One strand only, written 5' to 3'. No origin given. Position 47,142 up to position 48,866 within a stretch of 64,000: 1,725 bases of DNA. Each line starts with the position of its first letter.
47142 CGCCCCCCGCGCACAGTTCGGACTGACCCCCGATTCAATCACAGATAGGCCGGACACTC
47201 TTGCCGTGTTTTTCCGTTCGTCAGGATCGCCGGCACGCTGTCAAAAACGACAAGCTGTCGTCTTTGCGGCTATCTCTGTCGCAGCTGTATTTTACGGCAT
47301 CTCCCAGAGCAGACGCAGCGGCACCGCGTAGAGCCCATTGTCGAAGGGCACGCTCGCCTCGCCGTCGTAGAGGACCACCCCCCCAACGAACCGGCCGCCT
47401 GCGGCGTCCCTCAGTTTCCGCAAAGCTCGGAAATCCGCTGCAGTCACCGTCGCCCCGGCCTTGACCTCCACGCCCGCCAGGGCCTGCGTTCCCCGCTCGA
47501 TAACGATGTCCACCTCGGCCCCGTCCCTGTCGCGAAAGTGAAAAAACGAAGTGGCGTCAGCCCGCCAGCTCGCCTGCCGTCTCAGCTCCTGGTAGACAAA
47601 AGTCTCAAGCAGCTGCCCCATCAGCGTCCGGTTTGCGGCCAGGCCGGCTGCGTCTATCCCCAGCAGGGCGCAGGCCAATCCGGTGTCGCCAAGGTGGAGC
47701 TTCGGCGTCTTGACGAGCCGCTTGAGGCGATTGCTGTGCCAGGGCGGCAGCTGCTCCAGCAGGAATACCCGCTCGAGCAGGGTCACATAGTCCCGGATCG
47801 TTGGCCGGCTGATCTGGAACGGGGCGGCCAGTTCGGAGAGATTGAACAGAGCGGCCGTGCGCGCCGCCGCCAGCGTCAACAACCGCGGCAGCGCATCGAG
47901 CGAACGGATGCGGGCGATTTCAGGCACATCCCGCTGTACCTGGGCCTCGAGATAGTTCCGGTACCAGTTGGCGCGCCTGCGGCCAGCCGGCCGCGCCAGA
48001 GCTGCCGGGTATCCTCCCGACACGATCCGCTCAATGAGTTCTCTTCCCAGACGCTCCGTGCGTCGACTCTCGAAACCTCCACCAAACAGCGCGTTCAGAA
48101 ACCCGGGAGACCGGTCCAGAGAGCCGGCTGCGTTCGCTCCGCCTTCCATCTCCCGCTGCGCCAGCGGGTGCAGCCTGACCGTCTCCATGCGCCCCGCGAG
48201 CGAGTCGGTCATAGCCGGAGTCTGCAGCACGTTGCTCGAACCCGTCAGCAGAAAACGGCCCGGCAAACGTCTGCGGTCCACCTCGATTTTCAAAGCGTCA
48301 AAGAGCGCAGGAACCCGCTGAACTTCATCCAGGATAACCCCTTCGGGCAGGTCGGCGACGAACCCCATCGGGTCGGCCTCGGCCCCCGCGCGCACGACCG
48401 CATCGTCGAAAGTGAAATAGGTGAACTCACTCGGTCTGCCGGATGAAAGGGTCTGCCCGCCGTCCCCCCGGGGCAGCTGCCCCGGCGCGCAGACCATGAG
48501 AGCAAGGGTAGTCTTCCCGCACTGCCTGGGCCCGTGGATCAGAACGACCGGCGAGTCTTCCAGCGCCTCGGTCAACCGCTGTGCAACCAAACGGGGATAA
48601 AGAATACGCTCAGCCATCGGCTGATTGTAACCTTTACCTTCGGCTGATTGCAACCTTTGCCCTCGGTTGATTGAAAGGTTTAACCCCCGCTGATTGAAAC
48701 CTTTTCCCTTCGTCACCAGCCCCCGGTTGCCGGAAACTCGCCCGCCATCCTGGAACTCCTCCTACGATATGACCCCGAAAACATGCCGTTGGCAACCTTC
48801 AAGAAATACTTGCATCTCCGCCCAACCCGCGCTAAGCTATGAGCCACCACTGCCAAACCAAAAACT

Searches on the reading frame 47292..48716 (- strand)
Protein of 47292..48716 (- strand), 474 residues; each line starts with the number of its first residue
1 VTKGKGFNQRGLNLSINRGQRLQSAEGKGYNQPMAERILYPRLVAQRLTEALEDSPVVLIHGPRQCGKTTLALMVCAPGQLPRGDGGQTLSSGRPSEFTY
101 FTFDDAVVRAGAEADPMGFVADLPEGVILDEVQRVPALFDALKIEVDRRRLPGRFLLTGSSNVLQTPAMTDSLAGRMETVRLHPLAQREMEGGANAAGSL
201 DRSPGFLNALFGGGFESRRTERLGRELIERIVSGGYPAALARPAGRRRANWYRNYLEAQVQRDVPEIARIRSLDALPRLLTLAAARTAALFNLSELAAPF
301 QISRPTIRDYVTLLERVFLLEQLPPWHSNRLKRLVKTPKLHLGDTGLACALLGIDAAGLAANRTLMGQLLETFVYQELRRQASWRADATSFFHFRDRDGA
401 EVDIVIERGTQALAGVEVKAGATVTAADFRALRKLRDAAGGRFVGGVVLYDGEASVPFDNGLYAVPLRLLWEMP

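Call 59: search_protein_families(library=padloc, proteins=[window:47292-48716:-], max_evalue=0.001)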
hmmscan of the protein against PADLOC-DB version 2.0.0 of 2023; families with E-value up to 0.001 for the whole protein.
window:47292-48716:- (474 aa): 7 families
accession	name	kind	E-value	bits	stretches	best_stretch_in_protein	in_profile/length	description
PDLC04790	PDC-S01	-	2.6e-157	521.9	1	34-472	8-419/422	-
PDLC04789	PDC-S01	-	4e-47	159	1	41-423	3-343/375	-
PDLC04791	PDC-S01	-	4.2e-31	106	2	228-437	159-368/395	-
PDLC04787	PDC-S01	-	1.7e-27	94.4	1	39-437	10-377/412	-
PDLC04788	PDC-S01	-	4.2e-15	53.6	1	128-425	89-387/448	-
PDLC04786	PDC-S01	-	1.4e-13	48.4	1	336-434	304-400/439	-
PDLC04792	PDC-S01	-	4.9e-10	36.6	1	339-452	306-414/452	-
